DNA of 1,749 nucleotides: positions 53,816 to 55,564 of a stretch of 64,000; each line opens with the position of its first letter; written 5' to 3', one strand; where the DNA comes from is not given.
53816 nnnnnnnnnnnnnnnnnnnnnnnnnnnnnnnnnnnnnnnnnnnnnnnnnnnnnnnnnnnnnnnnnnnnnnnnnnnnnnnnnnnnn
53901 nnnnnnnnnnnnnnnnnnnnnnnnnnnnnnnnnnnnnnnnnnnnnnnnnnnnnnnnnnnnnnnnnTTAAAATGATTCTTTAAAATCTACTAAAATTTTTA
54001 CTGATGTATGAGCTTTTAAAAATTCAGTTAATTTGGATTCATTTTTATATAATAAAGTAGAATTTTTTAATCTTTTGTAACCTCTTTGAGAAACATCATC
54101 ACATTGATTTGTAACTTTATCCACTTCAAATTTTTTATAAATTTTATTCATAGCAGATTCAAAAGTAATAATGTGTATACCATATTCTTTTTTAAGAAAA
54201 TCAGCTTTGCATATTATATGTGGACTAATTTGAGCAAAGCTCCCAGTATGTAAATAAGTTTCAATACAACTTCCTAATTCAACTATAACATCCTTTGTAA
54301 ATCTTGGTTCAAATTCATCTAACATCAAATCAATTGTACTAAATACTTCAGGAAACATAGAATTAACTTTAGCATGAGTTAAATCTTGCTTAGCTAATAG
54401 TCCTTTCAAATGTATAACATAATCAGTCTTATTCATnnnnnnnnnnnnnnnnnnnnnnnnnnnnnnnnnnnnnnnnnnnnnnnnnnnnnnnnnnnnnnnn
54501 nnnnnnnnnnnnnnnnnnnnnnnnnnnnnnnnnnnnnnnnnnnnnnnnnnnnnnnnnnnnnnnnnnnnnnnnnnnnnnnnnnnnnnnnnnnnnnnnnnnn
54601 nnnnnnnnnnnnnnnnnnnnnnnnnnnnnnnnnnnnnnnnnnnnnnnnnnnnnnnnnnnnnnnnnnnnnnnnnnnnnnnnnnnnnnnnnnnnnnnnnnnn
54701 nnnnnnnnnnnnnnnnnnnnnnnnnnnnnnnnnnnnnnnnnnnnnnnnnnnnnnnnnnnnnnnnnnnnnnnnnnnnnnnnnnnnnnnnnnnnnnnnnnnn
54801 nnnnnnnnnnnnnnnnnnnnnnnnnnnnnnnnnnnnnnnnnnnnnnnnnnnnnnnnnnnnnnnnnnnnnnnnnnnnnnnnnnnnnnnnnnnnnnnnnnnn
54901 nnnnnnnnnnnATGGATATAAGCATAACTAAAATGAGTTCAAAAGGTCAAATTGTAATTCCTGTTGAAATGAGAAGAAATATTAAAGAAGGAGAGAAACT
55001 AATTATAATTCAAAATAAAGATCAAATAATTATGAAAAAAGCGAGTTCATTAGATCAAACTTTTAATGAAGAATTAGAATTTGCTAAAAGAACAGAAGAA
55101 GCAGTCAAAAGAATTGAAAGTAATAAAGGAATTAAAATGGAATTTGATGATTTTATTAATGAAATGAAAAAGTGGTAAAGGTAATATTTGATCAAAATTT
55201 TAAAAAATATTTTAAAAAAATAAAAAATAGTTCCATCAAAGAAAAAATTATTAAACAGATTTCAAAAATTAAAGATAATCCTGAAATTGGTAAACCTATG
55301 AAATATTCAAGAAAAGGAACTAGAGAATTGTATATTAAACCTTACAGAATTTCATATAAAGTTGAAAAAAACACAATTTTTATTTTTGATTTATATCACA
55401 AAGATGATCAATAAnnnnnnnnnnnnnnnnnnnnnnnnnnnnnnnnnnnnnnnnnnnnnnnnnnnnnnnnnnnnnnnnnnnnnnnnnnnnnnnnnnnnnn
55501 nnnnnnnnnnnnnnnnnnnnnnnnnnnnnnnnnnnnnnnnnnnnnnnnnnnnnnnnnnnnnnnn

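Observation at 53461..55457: Islet of ~2 kb bounded by 29-33 bp direct repeats next to tRNA-Gly, carrying a C39-like peptidase, an AbrB/RelE toxin-antitoxin pair and a circularly permuted remnant of the neighbouring UDG-like gene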

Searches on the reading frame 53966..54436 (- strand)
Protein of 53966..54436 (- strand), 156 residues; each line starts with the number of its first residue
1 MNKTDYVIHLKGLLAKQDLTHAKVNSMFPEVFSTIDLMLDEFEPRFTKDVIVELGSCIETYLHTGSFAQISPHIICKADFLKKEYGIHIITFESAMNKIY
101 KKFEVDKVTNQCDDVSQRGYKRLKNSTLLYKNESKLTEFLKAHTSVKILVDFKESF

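Call 9: search_protein_families(library=pfam, max_evalue=0.01, proteins=[window:53966-54436:-])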
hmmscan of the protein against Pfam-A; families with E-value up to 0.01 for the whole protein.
window:53966-54436:- (156 aa): 0 families

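Call 21: search_protein_families(library=ncbifam, max_evalue=0.01, proteins=[window:53966-54436:-])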
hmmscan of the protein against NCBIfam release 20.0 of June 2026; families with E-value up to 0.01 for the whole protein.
window:53966-54436:- (156 aa): 0 families

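Call 22: search_protein_families(library=phrogs, max_evalue=0.01, proteins=[window:53966-54436:-])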
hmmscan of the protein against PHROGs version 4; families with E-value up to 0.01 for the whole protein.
window:53966-54436:- (156 aa): 0 families

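Call 23: search_protein_families(library=padloc, max_evalue=0.01, proteins=[window:53966-54436:-])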
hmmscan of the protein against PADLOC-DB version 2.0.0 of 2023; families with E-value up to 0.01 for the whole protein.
window:53966-54436:- (156 aa): 0 families

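Call 26: find_homologous_proteins(query=window:53966-54436:-, max_evalue=0.001)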
Query window:53966-54436:- (156 aa): 1 proteins with E <= 0.001 among 14 candidates.
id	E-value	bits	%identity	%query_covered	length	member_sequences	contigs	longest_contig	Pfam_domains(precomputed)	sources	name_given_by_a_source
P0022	2.1e-97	341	100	100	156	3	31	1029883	-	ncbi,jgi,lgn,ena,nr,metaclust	ncbi:hypothetical protein HOK68_02715 [Candidatus Woesearchaeota archaeon]|jgi:hypothetical protein|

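Call 37: search_protein_representatives(protein=window:53966-54436:-)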
Query: 156 residues. Proteins with E-value up to 0.001 (for the whole library): 7; up to 1e-10: 1; up to 1e-30: 1. The best 7 are listed.
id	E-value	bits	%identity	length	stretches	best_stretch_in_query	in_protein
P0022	6.6e-98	340.7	100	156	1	1-156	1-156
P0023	1.3e-07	47.9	29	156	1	10-148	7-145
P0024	8.6e-06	42.0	25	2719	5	16-71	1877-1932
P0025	2.2e-05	40.6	30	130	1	29-153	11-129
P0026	3.5e-04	36.8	47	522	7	8-26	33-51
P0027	4.0e-04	36.6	32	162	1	5-150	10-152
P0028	5.3e-04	36.1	31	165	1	13-149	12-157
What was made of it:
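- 53966..54436 (-): unk156, a 156-aa protein of unknown function from a very small family. Only 4 remote relatives of 130-165 aa among 1.84 billion representatives (call 37).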

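Call 38: search_protein_families(library=pfam, max_evalue=0.01, proteins=[P0023, P0025, P0027, P0028])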
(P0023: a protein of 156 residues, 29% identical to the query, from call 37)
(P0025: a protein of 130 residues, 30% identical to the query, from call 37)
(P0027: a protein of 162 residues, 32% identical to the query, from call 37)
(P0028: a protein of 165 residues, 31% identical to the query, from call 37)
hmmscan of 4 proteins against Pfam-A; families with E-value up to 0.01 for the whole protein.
P0023 (156 aa): 0 families

P0025 (130 aa): 0 families

P0027 (162 aa): 0 families

P0028 (165 aa): 0 families
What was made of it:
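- Tried and rejected: Pfam, NCBIfam, PHROGs and PADLOC were all negative, including for four remote homologues (calls 9, 21-23, 38).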

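Call 42: predict_structure(alignment_id=A3)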
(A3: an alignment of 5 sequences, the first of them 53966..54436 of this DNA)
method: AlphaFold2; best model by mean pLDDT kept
length: 156 residues; sequences in the alignment: 5
mean_pLDDT: 74.7   pTM: 0.72
mean pLDDT of the five models: 74.7, 73.6, 73.4, 73.1, 70.0
residues with pLDDT >= 90: 27; 70-90: 72; 50-70: 44; < 50: 13
segments of 3 or more residues with pLDDT < 50: 111-120
pLDDT, mean of each block of 10 residues (from residue 1): 71 74 72 90 86 75 60 82 92 86 57 43 77 92 72 59
secondary structure, 60 per line:
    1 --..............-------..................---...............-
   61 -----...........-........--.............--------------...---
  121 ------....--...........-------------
elements in order: H3-16 H24-41 H47-59 H66-76 H78-85 E88-91 H92-100 E127-130 H133-143
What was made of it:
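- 53966..54436 (-): AF2 model pLDDT is 75 (call 42).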

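Call 46: fold_search(model_id=the predicted structure, library=pdb)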
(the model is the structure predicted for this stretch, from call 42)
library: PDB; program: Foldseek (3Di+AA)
matches with E <= 10: 53; with E <= 0.001: 0
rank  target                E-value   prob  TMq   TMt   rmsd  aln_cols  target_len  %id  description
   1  4qi0_A                2.3e+00  0.13  0.34  0.34  15.1       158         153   11  X-ray structure of the ROQ domain from murine Roquin-1 (released 2014-07-16)
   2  8yl6_C                2.4e+00  0.13  0.30  0.14  14.3       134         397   13  EDS1-SAG101-NRG1A L134E heterotrimer (released 2025-01-29)
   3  5x11_G                2.6e+00  0.13  0.27  0.25  16.9       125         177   11  Crystal structure of Bacillus subtilis PadR in complex with operator DNA (released 2017-11-22)
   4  7kma_C                2.7e+00  0.12  0.27  0.17   7.0       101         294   19  Crystal structure of eif2Balpha with a ligand. (released 2021-07-21)
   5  7f66_A                2.9e+00  0.15  0.28  0.18   6.1        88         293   16  eIF2B-SFSV NSs-1-eIF2 (released 2021-12-01)
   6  4qi2_A                3.2e+00  0.11  0.34  0.35  16.6       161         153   12  X-ray structure of the ROQ domain from murine Roquin-1 in complex with a 23-mer Tnf-CDE RNA (released 2014-07-16)
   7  4ulw_B                3.6e+00  0.11  0.34  0.35  13.5       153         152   10  Crystal structure of the ROQ-domain of human ROQUIN1 (released 2015-01-14)
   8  6jyi_A                3.6e+00  0.10  0.25  0.23  17.6       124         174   15  Crystal structure of the PadR-like transcriptional regulator BC1756 from Bacillus cereus (released 2019-06-26)
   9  4zsf_A                3.8e+00  0.12  0.30  0.19  15.0       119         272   14  Crystal structure of pre-specific restriction endonuclease BsaWI-DNA complex (released 2015-10-07)
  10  5f5f_G                3.8e+00  0.10  0.34  0.36  15.3       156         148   11  X-ray structure of Roquin ROQ domain in complex with a Selex-derived hexa-loop RNA motif (released 2016-04-06)
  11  4qi2_D                3.8e+00  0.09  0.34  0.34  16.7       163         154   11  X-ray structure of the ROQ domain from murine Roquin-1 in complex with a 23-mer Tnf-CDE RNA (released 2014-07-16)
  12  9gm7_D                4.1e+00  0.16  0.36  0.21   9.7       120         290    9  MukBEF in a nucleotide-bound state with open neck gate (monomer) (released 2025-03-26)
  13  7vlk_A                4.1e+00  0.12  0.28  0.18   6.1        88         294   16  eIF2B-SFSV NSs C2-imposed (released 2021-12-01)
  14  4zlc_A                4.1e+00  0.11  0.33  0.33  13.5       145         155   11  Crystal structure of the ROQ domain of human Roquin-2 (released 2015-08-19)
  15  9gm9_D                4.3e+00  0.12  0.33  0.18  11.4       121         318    7  MukBEF in a DNA capture state (released 2025-03-26)
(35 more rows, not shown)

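Call 56: find_encoding_contigs(protein=P0022, flank=4000, max_places=10)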
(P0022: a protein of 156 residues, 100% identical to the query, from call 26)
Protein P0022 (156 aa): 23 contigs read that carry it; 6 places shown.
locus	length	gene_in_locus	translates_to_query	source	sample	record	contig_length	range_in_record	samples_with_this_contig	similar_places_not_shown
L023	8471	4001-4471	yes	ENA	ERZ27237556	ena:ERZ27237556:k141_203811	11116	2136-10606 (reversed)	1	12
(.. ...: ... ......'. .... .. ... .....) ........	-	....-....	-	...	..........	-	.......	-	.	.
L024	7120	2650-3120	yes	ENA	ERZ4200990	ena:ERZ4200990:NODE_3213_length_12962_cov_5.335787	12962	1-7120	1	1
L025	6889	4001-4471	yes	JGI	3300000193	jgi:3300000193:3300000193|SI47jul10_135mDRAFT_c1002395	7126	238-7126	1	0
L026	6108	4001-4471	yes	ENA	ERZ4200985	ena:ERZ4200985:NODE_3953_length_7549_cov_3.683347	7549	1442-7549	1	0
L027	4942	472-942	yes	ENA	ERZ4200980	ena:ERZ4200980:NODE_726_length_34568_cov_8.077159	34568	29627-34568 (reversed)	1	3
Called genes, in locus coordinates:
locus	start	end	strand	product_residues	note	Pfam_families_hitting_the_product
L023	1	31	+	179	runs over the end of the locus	PF01261:AP_endonuc_2 (faint)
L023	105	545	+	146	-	-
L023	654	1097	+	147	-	-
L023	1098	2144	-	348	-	PF02272:DHHA1 (faint)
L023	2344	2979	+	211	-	PF03167:UDG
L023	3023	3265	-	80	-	PF05016:ParE_toxin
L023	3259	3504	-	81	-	PF04014:MazE_antitoxin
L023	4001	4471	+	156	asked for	-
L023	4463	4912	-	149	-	PF03412:Peptidase_C39, PF12385:Peptidase_C70, PF13529:Peptidase_C39_2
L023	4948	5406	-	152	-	-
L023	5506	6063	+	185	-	-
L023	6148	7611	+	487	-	PF00709:Adenylsucc_synt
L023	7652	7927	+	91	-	-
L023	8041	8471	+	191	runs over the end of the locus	PF00827:Ribosomal_L15e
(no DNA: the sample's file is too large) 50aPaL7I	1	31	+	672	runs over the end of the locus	PF01261:AP_endonuc_2 (faint)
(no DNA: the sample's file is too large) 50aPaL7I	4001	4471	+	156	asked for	-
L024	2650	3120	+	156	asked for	-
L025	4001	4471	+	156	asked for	-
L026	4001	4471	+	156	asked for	-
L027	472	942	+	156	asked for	-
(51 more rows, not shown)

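Call 69: find_related_loci(query=window:53966-54436:-, collection=viral_contigs, flank=5000)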
Query window:53966-54436:- (156 aa) in viral_contigs; peptide patterns used: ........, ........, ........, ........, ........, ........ (x = any residue, [..] = any of these).
6 stretches matched a pattern, but none encodes a relative of the query by tblastn (E <= 1e-3).

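Call 72: fold_search(model_id=the predicted structure, library=viral)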
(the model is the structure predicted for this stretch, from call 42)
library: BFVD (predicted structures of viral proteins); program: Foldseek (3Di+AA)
matches with E <= 10: 54; with E <= 0.001: 0
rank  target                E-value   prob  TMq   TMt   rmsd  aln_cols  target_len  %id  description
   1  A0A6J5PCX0            5.8e-01  0.75  0.42  0.32   5.0       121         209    7  Uncharacterized protein [uncultured Caudovirales phage]
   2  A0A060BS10            1.7e+00  0.07  0.28  0.16  19.3       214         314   12  DNA-directed RNA polymerase, phage-type [Lauvirus lau218]
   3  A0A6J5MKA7            1.8e+00  0.14  0.31  0.37   8.5       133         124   10  Uncharacterized protein [uncultured Caudovirales phage]
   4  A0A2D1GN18            1.9e+00  0.38  0.42  0.52   6.6       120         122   10  (no name in the UniProt tables at hand)
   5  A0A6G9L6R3            1.9e+00  0.30  0.35  0.31   5.0       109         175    9  Uncharacterized protein [Bacillus phage vB_BcM_Sam46]
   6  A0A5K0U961            2.3e+00  0.06  0.17  0.07  11.2        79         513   20  Glycosyltransferase family 25 [Yasminevirus sp. GU-2018]
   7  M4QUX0                3.2e+00  0.09  0.23  0.36   6.1        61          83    8  (no name in the UniProt tables at hand)
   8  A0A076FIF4            3.2e+00  0.02  0.13  0.13  17.9       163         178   15  Uncharacterized protein [Aureococcus anophagefferens virus]
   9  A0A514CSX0            3.4e+00  0.03  0.17  0.18  13.8       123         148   11  Uncharacterized protein [Achromobacter phage Motura]
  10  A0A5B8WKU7            3.6e+00  0.10  0.26  0.32   5.7        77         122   19  (no name in the UniProt tables at hand)
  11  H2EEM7                3.6e+00  0.07  0.21  0.15  11.3        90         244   16  Putative capsid protein 3 [Moumouvirus sp. 'Monve']
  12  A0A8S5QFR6            3.6e+00  0.04  0.24  0.18  13.9       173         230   12  Uncharacterized protein [Myoviridae sp. ctn8H20]
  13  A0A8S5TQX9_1          3.8e+00  0.02  0.17  0.05  17.9       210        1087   10  Uncharacterized protein [Myoviridae sp. ctY1522]
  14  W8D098                4.0e+00  0.02  0.17  0.06  28.8       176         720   11  Uncharacterized protein [Erwinia phage PhiEaH1]
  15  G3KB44                4.5e+00  0.13  0.37  0.55   4.7       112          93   12  (no name in the UniProt tables at hand)
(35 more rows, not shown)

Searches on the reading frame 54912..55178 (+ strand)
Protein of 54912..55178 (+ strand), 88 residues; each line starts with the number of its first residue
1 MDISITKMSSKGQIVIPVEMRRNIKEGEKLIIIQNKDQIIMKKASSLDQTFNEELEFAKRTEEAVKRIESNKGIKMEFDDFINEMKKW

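Call 9: search_protein_families(library=pfam, max_evalue=0.01, proteins=[window:54912-55178:+])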
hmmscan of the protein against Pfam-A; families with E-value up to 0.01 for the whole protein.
window:54912-55178:+ (88 aa): 1 family
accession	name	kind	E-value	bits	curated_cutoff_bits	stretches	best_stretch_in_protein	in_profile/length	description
PF04014.23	MazE_antitoxin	-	7.9e-09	35.8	24.7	1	5-45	1-44/48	Antidote-toxin recognition MazE, bacterial antitoxin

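Call 21: search_protein_families(library=ncbifam, max_evalue=0.01, proteins=[window:54912-55178:+])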
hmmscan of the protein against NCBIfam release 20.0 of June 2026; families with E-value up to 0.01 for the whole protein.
window:54912-55178:+ (88 aa): 5 families
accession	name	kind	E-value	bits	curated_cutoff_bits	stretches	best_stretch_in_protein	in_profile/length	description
TIGR01439.1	lp_hng_hel_AbrB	domain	2e-08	33.8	28.3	1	5-44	1-43/44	transcriptional regulator, AbrB family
TIGR02851.1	spore_V_T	equivalog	2.2e-05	24.4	235.9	1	8-72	9-72/180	stage V sporulation protein T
NF040962.1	near_HgcAB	equivalog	2.9e-05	23.8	70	1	4-37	6-41/70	HgcAB-associated protein HgcC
NF006352.0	PRK08577.1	equivalog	0.0042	17.1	140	1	4-38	5-41/136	hypothetical protein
NF050106.1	TA_MazE_antitoxin_Deino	equivalog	0.0058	16.8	65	1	12-44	1-35/65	type II toxin-antitoxin system MazE family antitoxin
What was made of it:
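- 54912..55178 (+): AbrB/MazE-fold antitoxin (88 aa). PF04014 at 7.9e-9; TIGR01439 at 2e-8 (calls 9, 21).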

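Call 22: search_protein_families(library=phrogs, max_evalue=0.01, proteins=[window:54912-55178:+])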
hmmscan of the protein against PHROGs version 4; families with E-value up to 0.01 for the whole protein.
window:54912-55178:+ (88 aa): 1 family
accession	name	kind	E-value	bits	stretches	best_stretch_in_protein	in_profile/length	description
phrog_4681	-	moron, auxiliary metabolic gene and host takeover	9e-07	29.7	1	6-46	8-50/87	antitoxin from a toxin-antitoxin system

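Call 23: search_protein_families(library=padloc, max_evalue=0.01, proteins=[window:54912-55178:+])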
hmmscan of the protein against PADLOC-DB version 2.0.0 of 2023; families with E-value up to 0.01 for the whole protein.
window:54912-55178:+ (88 aa): 0 families

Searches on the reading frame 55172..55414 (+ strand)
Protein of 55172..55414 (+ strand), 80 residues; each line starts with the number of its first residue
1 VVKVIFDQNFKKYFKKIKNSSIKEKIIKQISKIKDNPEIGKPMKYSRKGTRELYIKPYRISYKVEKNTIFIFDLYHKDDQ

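Call 9: search_protein_families(library=pfam, max_evalue=0.01, proteins=[window:55172-55414:+])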
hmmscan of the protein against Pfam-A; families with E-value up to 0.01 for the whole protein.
window:55172-55414:+ (80 aa): 3 families
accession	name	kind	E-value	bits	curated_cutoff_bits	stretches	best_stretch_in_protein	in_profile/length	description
PF05016.21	ParE_toxin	-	1.6e-10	41.8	23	1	4-78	1-86/89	ParE toxin of type II toxin-antitoxin system, parDE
PF15781.12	ParE-like_toxin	-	0.00016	22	28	1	7-44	4-40/87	ParE-like toxin of type II bacterial toxin-antitoxin system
PF18223.6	PilJ_C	-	0.0031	18.4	26.7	1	15-72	4-61/95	Pili PilJ C-terminal domain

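Call 21: search_protein_families(library=ncbifam, max_evalue=0.01, proteins=[window:55172-55414:+])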
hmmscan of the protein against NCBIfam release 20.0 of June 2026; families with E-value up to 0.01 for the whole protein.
window:55172-55414:+ (80 aa): 2 families
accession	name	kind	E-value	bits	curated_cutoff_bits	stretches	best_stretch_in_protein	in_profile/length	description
TIGR02385.1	RelE_StbE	subfamily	1.9e-07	31.5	27.9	1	3-75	1-82/88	type II toxin-antitoxin system mRNA interferase toxin, RelE/StbE family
TIGR02683.1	upstrm_HI1419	hypoth_equivalog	0.0001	22.6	62.85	1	7-71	6-71/95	type II toxin-antitoxin system RelE/ParE family toxin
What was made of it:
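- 55172..55414 (+): RelE/ParE-family toxin (80 aa). Its GTG start overlaps the antitoxin stop. PF05016 at 1.6e-10; TIGR02385 at 1.9e-7 (calls 9, 21).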

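Call 22: search_protein_families(library=phrogs, max_evalue=0.01, proteins=[window:55172-55414:+])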
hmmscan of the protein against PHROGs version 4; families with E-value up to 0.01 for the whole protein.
window:55172-55414:+ (80 aa): 4 families
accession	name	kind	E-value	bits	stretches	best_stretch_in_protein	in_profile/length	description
phrog_1213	-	moron, auxiliary metabolic gene and host takeover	1.5e-07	32.9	1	1-71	2-75/88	RelE-like toxin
phrog_2455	-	unknown function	2.3e-07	32.1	1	22-77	34-91/99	-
phrog_3445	-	moron, auxiliary metabolic gene and host takeover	4e-06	28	1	1-71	4-75/103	toxin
phrog_5232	-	moron, auxiliary metabolic gene and host takeover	0.0066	17.3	1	20-77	33-89/97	toxin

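Call 23: search_protein_families(library=padloc, max_evalue=0.01, proteins=[window:55172-55414:+])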
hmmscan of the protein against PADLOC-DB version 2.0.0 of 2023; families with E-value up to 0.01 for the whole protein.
window:55172-55414:+ (80 aa): 0 families

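Call 30: find_related_loci(query=window:55172-55414:+, collection=viral_contigs, flank=5000)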
Query window:55172-55414:+ (80 aa) in viral_contigs; peptide patterns used: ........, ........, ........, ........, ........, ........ (x = any residue, [..] = any of these).
42 stretches matched a pattern, but none encodes a relative of the query by tblastn (E <= 1e-3).

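Call 32: find_encoding_contigs(protein=window:55172-55414:+, flank=4000, max_places=10)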
Protein window:55172-55414:+ (80 aa): 23 contigs read that carry it; 5 places shown.
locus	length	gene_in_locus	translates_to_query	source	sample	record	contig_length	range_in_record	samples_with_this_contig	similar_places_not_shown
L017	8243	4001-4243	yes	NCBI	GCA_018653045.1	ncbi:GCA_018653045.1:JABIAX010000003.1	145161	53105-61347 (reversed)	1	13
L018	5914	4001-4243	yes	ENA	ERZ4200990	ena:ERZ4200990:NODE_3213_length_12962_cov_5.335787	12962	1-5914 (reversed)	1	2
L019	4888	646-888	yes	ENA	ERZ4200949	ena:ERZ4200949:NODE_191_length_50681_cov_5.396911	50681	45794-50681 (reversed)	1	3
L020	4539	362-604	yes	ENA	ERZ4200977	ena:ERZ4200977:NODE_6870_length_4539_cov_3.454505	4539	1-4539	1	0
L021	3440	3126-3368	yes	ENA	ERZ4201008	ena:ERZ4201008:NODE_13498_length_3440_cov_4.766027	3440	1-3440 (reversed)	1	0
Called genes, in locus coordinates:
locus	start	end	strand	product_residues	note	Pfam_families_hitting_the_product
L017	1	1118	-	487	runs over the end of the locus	PF00709:Adenylsucc_synt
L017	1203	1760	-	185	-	-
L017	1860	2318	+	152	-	-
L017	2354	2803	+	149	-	PF03412:Peptidase_C39, PF12385:Peptidase_C70, PF13529:Peptidase_C39_2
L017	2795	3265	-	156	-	-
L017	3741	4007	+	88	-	PF04014:MazE_antitoxin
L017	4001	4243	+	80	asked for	PF05016:ParE_toxin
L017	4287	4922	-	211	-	PF03167:UDG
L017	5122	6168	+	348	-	PF02272:DHHA1 (faint)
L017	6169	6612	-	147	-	-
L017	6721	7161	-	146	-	-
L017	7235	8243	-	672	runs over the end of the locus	PF01261:AP_endonuc_2 (faint)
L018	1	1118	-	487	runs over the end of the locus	PF00709:Adenylsucc_synt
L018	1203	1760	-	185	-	-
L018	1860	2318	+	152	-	-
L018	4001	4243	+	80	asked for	PF05016:ParE_toxin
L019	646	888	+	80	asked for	PF05016:ParE_toxin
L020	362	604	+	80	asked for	PF05016:ParE_toxin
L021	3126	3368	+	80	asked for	PF05016:ParE_toxin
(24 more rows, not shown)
